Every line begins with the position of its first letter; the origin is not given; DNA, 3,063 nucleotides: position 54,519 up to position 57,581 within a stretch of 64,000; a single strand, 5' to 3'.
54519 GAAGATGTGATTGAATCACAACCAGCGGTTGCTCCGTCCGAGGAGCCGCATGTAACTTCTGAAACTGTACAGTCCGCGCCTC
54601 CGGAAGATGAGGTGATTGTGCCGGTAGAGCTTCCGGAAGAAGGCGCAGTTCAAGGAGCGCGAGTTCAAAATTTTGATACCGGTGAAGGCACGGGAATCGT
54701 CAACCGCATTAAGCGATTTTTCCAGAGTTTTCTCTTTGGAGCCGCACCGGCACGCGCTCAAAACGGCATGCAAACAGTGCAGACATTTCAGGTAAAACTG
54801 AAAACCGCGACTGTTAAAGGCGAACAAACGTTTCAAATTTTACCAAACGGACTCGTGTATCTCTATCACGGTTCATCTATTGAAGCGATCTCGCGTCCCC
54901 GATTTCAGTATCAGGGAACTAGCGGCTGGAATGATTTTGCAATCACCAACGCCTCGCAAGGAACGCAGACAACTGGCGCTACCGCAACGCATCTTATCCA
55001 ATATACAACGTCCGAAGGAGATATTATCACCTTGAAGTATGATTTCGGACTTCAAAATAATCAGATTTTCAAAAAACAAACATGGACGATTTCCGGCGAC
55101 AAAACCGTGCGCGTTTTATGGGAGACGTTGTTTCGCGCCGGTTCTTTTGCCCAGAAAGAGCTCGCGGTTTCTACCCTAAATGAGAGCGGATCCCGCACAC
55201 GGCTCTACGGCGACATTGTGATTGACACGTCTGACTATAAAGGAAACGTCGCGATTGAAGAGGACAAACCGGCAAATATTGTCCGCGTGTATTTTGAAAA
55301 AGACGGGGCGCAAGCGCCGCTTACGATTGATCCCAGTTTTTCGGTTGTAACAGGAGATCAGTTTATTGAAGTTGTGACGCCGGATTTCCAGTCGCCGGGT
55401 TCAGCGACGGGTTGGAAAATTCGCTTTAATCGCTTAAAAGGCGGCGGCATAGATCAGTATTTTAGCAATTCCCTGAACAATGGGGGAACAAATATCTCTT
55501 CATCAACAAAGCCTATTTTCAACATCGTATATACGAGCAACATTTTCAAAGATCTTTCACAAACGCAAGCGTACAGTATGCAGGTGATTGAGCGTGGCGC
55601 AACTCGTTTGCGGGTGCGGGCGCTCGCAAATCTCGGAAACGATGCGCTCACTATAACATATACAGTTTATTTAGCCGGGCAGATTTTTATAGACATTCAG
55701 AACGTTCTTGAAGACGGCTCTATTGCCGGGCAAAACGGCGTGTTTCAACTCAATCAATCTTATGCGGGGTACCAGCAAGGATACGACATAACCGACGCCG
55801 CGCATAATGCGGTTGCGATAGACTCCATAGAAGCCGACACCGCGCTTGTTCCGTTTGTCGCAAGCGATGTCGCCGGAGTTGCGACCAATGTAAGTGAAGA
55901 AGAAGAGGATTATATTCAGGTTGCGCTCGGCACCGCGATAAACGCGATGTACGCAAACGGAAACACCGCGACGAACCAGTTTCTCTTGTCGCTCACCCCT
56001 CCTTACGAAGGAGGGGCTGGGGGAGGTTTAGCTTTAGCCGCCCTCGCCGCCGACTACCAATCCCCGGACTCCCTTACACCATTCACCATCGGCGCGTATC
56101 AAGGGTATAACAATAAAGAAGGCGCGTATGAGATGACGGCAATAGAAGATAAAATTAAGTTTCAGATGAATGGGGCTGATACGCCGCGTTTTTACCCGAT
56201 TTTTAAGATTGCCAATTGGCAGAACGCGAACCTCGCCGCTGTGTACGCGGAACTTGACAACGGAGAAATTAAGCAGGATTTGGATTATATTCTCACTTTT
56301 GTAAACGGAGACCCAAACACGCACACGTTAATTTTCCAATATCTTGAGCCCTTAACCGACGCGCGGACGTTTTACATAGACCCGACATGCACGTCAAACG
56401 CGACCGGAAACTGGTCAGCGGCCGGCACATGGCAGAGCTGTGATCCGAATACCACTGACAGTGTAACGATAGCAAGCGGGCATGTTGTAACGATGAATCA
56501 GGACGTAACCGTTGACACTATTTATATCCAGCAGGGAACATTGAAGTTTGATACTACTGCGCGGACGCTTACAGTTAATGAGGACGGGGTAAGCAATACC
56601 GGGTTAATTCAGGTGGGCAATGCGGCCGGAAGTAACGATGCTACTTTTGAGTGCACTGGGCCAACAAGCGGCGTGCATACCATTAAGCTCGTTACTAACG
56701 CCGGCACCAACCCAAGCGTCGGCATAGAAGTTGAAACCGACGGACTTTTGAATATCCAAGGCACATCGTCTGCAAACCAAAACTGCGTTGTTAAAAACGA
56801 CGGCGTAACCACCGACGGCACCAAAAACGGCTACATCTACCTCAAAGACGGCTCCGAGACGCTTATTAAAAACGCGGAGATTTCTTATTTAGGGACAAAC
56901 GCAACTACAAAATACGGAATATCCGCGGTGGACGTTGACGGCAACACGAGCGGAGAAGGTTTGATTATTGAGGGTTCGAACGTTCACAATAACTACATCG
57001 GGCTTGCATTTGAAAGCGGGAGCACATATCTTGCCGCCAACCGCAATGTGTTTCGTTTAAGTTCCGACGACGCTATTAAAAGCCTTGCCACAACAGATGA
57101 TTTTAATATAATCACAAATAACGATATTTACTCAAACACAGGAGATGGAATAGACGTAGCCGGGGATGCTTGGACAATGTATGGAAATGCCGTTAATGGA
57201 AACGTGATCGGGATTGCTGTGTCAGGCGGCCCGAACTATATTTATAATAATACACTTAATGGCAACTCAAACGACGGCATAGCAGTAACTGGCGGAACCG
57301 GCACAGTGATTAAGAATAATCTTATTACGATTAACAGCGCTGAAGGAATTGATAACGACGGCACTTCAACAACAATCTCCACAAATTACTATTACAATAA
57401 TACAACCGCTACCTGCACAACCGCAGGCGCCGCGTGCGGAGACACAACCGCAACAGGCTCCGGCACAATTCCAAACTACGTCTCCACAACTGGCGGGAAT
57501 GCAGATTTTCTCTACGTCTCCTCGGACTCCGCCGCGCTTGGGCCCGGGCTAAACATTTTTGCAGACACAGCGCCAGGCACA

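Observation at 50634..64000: Giant secreted beta-helix/FN3 protein of at least 3,589 aa, preceded by a lipoprotein and an orphan response regulator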

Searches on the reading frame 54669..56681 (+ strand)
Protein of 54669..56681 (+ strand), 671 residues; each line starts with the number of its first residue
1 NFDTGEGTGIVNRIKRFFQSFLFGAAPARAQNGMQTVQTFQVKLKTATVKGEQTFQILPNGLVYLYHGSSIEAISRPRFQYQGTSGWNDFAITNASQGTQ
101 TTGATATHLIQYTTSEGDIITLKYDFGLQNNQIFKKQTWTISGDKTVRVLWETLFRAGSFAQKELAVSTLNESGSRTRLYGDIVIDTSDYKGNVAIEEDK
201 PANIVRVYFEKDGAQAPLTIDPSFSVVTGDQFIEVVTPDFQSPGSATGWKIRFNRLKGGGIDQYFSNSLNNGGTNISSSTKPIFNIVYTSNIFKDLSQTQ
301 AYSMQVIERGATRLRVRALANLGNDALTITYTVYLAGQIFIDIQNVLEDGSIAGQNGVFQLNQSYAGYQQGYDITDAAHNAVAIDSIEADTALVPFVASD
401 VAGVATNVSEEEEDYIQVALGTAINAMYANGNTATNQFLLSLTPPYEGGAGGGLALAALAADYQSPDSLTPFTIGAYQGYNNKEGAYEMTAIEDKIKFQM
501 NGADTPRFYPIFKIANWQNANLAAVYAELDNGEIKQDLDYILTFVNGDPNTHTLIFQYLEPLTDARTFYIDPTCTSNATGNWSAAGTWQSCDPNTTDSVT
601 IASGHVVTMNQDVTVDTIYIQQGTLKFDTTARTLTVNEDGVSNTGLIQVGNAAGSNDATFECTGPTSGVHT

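Call 16: find_homologous_proteins(query=window:54669-56681:+, max_evalue=0.00001)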
Query seq(671 aa) (671 aa): 2 proteins with E <= 0.00001 among 8000 candidates.
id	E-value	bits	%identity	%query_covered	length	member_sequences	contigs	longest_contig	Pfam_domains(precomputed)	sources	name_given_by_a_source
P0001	2.9e-264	897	65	96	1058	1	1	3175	-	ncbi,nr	ncbi:MAG: hypothetical protein HY564_02375, partial [Candidatus Jacksonbacteria bacterium]|nr:hypoth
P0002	5.0e-128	447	54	58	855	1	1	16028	-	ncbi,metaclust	ncbi:MAG: Translation initiation factor IF-2, partial [Parcubacteria group bacterium GW2011_GWA2_44_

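Call 18: find_encoding_contigs(protein=P0002, flank=10000)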
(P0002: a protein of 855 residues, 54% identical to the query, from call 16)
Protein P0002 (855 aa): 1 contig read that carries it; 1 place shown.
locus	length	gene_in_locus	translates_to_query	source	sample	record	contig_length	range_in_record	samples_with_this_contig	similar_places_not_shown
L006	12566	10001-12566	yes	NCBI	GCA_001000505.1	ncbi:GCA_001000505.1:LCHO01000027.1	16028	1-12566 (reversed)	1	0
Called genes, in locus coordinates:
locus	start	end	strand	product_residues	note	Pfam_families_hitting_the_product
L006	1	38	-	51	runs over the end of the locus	-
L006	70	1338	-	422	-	PF00709:Adenylsucc_synt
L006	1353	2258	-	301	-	PF00763:THF_DHG_CYH, PF02882:THF_DHG_CYH_C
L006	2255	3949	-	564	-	PF00009:GTP_EFTU, PF01926:MMR_HSR1, PF02421:FeoB_N (faint), PF03144:GTP_EFTU_D2 (weak), PF00679:EFG_C, PF21018:BipA_C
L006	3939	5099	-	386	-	PF00270:DEAD, PF04851:ResIII, PF00271:Helicase_C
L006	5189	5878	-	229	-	PF00005:ABC_tran, PF13304:AAA_21 (faint)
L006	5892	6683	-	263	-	PF00005:ABC_tran, PF02463:SMC_N (weak), PF13304:AAA_21 (weak), PF12399:BCA_ABC_TP_C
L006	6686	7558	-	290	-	PF02653:BPD_transp_2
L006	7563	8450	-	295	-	PF02653:BPD_transp_2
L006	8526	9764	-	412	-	PF13433:Peripla_BP_5, PF13458:Peripla_BP_6, PF01094:ANF_receptor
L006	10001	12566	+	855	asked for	?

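Call 19: find_encoding_contigs(protein=P0001, flank=10000)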
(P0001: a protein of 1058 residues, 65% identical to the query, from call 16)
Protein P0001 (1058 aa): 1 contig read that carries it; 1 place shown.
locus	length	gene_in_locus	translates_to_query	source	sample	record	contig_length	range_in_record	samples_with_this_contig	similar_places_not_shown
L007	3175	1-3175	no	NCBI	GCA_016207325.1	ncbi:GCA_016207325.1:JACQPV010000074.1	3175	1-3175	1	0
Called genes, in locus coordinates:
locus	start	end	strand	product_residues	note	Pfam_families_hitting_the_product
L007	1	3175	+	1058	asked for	?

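Call 29: search_protein_families(library=pfam, proteins=[window:54669-56411:+], max_evalue=0.5)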
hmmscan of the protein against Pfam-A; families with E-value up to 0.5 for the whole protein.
window:54669-56411:+ (581 aa): 0 families

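Call 30: search_protein_families(library=ncbifam, proteins=[window:54669-56411:+], max_evalue=0.1)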
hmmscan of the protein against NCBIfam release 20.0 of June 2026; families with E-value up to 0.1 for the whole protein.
window:54669-56411:+ (581 aa): 0 families

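Call 50: search_solved_structures(query=window:54729-56411:+, max_evalue=1)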
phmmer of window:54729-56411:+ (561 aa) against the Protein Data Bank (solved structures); distinct sequences matched with E-value up to 1: 2.
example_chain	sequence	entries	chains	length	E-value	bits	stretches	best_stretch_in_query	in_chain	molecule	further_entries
9pq2_C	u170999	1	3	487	0.66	12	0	230-319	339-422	459C-WT RnS DS-SOSIP gp120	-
9pq3_C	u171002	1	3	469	0.69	11.9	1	230-319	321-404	HIV-1 459C-ALT RnS DS-SOSIP gp120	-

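Call 64: predict_structure(alignment_id=A3)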
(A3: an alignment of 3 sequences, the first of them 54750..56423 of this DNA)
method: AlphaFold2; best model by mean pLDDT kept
length: 558 residues; sequences in the alignment: 3
mean_pLDDT: 45.2   pTM: 0.33
mean pLDDT of the five models: 45.2, 39.7, 37.7, 34.8, 33.3
residues with pLDDT >= 90: 0; 70-90: 74; 50-70: 126; < 50: 358
segments of 3 or more residues with pLDDT < 50: 1-12, 17-24, 104-106, 138-160, 192-300, 304-467, 475-482, 489-495, 519-525, 547-558
pLDDT, mean of each block of 10 residues (from residue 1): 33 48 54 68 67 84 80 65 82 77 53 76 71 53 30 41 56 62 59 35 34 39 40 34 28 34 37 38 42 46 43 39 33 26 23 21 23 26 24 28 26 23 23 23 23 27 43 51 50 56 70 56 53 65 55 33
secondary structure, 60 per line:
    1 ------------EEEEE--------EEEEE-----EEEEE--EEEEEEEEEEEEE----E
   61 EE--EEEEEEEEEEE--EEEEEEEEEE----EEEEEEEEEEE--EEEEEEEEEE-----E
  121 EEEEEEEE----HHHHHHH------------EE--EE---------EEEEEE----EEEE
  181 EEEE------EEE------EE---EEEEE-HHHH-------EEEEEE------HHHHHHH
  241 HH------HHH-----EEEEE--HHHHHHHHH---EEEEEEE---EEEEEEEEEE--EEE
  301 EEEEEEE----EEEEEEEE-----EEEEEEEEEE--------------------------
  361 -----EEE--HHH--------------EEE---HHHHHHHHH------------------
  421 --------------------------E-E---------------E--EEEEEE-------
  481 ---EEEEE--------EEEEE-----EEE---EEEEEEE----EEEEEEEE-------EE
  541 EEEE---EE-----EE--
elements in order: E13-17 E26-30 E36-40 E43-55 E60-62 E65-75 E78-87 E92-102 E105-114 E120-128 H133-139 E167-172 E177-184 E191-193 E205-209 H211-214 E222-227 H234-242 E257-261 H264-272 E276-282 E286-295 E298-307 E312-319 E325-334 E366-368 E388-390 H394-402 E468-473 E484-488 E497-501 E507-509 E513-519 E524-531 E539-544

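Call 90: search_solved_structures(query=A3, max_evalue=5)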
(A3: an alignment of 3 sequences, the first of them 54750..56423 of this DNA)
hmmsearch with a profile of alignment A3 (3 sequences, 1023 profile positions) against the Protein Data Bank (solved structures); distinct sequences matched with E-value up to 5: 1.
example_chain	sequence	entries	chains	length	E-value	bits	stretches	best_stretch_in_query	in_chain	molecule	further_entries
1um0_A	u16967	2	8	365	1.1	10.2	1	225-305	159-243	Chorismate synthase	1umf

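Call 94: search_protein_families(library=phrogs, proteins=[window:54729-56411:+], max_evalue=0.01)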
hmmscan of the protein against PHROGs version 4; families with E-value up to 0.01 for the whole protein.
window:54729-56411:+ (561 aa): 0 families

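Call 102: fold_search(model_id=the predicted structure, library=pdb)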
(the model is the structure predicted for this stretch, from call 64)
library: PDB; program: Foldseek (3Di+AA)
matches with E <= 10: 750; with E <= 0.001: 1
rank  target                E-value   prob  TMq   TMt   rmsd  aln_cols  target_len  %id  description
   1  6lz1_A                8.0e-04  0.99  0.20  0.11  18.6       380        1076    8  Structure of S.pombe alpha-mannosidase Ams1 (released 2020-09-09)
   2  7uft_A                3.0e-03  0.97  0.21  0.12  13.3       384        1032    8  Cryo-EM Structure of Bl_Man38C at 2.9 A (released 2022-11-16)
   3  8wg0_A                9.0e-03  0.93  0.16  0.14  13.4       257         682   12  Crystal structure of GH97 glucodextranase from Flavobacterium johnsoniae in complex with glucose (released 2024-05-08)
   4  5kbp_B                1.1e-02  0.80  0.19  0.13  17.4       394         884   10  The crystal structure of an alpha-mannosidase from Enterococcus faecalis V583 (released 2016-07-13)
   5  7vma_A                1.4e-02  0.99  0.18  0.17   9.9       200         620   10  The X-ray crystallographic structure of amylo-alpha-1,6-glucosidase from Thermococcus gammatolerans STB12 (released 2022-10-12)
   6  8wg2_B                1.5e-02  0.97  0.18  0.15   8.9       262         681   11  Crystal structure of GH97 glucodextranase mutant E509Q from Flavobacterium johnsoniae in complex with isomaltotriose (released 2024-05-08)
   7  8wg0_B                1.7e-02  0.96  0.18  0.15   9.1       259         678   11  Crystal structure of GH97 glucodextranase from Flavobacterium johnsoniae in complex with glucose (released 2024-05-08)
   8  3wfa_B                1.9e-02  1.00  0.22  0.18   7.9       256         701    9  Catalytic role of the calcium ion in GH97 inverting glycoside hydrolase (released 2014-07-16)
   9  3wiq_A                2.0e-02  0.93  0.16  0.13  13.7       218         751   10  Crystal structure of kojibiose phosphorylase complexed with kojibiose (released 2014-02-05)
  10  1txk_B                2.1e-02  0.66  0.18  0.20  18.5       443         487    8  Crystal structure of Escherichia coli OpgG (released 2004-09-07)
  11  2zq0_B                2.3e-02  1.00  0.22  0.18   7.9       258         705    9  Crystal structure of SusB complexed with acarbose (released 2008-10-28)
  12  8wg1_D                2.3e-02  0.91  0.17  0.14  13.4       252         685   11  Crystal structure of GH97 glucodextranase mutant E509Q from Flavobacterium johnsoniae in complex with panose (released 2024-05-08)
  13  8wg0_D                2.6e-02  0.90  0.17  0.14  13.6       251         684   10  Crystal structure of GH97 glucodextranase from Flavobacterium johnsoniae in complex with glucose (released 2024-05-08)
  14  1snz_A                2.6e-02  0.44  0.14  0.20  18.1       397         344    8  Crystal structure of apo human galactose mutarotase (released 2004-03-30)
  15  6al2_B                2.7e-02  0.91  0.17  0.19  10.4       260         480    7  Crystal structure of E. coli YidC at 2.8 A resolution (released 2018-11-07)
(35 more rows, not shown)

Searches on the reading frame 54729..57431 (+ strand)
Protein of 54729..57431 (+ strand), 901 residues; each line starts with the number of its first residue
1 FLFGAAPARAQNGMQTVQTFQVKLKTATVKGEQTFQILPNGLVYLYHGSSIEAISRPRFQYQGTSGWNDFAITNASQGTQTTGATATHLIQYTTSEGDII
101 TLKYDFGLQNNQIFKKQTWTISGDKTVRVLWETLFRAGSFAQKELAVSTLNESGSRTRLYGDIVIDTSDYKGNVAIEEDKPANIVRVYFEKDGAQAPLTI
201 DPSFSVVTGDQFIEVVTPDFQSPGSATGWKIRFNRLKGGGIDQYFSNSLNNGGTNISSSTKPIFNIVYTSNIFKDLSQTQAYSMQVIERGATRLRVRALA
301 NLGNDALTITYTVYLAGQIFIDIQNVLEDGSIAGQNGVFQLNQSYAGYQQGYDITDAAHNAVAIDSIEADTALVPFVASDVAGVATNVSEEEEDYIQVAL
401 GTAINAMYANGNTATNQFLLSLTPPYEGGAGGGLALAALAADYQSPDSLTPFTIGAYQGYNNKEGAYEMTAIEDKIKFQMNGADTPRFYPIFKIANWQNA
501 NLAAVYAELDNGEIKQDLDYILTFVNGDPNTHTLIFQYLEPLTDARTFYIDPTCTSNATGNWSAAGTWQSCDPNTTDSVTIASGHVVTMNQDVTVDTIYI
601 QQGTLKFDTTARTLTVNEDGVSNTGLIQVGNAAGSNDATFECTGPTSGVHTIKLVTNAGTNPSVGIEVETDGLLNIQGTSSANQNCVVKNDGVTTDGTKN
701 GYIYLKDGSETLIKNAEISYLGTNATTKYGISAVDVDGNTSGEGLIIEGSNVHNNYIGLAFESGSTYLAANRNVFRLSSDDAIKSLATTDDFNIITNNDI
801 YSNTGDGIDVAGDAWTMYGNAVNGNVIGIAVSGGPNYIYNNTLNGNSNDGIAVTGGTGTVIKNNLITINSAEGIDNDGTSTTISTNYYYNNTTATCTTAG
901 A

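Call 36: find_related_loci(query=A1, collection=metagenome_contigs, flank=10000)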
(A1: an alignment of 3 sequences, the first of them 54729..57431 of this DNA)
Query A1 (901 aa) in metagenome_contigs; peptide patterns used: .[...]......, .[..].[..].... (x = any residue, [..] = any of these).
553 stretches matched a pattern; 1 encode a relative of the query (tblastn E <= 1e-3); 1 distinct loci.
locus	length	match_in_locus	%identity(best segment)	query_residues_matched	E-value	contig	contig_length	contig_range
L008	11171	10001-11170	54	8-398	1e-132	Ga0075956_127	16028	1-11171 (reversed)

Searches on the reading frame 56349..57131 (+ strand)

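Call 29: search_protein_families(library=pfam, proteins=[window:56349-57131:+], max_evalue=0.5)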
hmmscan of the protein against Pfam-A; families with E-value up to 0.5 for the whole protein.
window:56349-57131:+ (261 aa): 2 families
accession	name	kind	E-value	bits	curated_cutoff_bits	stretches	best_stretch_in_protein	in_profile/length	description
PF10162.14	G8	-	2e-07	31.4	22.9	1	27-104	1-83/124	G8 domain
PF14289.11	DUF4369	-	0.18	12.8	25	0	47-74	22-47/91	Domain of unknown function (DUF4369)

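Call 30: search_protein_families(library=ncbifam, proteins=[window:56349-57131:+], max_evalue=0.1)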
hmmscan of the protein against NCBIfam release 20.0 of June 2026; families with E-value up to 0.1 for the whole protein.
window:56349-57131:+ (261 aa): 1 family
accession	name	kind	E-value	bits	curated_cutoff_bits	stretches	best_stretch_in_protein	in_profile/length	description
NF011816.0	PRK15288.1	equivalog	0.006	16.3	253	1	154-234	63-152/176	putative minor fimbrial subunit StfG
